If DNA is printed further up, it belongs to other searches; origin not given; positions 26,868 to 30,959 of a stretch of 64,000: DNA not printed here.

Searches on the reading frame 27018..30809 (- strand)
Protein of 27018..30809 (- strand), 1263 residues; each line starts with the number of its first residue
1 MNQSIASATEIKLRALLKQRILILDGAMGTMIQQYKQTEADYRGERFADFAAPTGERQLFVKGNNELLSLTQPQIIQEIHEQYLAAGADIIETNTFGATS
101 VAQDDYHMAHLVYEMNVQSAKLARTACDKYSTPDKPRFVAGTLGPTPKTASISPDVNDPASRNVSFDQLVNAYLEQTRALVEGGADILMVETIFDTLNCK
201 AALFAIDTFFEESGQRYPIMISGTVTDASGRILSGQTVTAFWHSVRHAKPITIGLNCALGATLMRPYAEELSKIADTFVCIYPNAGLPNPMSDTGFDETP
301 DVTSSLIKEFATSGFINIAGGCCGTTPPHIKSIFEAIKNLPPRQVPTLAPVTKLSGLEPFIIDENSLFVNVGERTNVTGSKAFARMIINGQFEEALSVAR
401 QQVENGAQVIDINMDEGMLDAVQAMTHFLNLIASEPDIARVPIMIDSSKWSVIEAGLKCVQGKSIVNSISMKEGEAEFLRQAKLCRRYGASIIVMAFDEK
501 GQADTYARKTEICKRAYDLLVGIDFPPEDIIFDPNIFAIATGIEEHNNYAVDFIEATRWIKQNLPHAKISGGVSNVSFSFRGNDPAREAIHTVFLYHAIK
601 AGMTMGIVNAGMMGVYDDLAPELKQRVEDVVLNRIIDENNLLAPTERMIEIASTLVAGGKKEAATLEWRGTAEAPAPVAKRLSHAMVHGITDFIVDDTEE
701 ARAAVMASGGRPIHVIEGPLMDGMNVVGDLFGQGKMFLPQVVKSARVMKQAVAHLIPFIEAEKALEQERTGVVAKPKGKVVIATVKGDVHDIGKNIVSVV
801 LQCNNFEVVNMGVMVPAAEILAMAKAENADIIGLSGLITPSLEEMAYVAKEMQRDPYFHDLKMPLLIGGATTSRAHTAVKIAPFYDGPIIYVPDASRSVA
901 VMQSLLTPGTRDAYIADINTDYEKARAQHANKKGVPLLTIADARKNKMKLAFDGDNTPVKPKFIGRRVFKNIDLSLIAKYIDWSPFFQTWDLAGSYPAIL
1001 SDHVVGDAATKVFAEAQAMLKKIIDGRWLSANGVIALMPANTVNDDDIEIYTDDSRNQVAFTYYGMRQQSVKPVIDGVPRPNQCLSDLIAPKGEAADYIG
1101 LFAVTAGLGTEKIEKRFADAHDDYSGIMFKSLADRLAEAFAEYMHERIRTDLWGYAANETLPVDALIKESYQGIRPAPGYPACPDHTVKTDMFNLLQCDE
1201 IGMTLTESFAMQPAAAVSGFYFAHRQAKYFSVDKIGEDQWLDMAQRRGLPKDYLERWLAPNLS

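Call 9: search_protein_families(library=pfam, proteins=[window:27018-30809:-], max_evalue=0.001)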
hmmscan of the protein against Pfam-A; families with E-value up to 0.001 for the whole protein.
window:27018-30809:- (1263 aa): 5 families
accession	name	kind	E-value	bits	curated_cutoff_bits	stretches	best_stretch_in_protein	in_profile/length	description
PF02965.22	Met_synt_B12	-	2.1e-115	385.3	25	1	974-1248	2-273/273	Vitamin B12 dependent methionine synthase, activation domain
PF02574.22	S-methyl_trans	-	1e-91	308.2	22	1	22-336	1-282/283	Homocysteine S-methyltransferase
PF00809.28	Pterin_bind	-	6.1e-61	206.6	25.5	1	372-609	1-244/244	Pterin binding enzyme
PF02607.22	B12-binding_2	-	4.4e-25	88.1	23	1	679-755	2-73/74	B12 binding domain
PF02310.24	B12-binding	-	2.6e-18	66.4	32.1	1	778-871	1-90/121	B12 binding domain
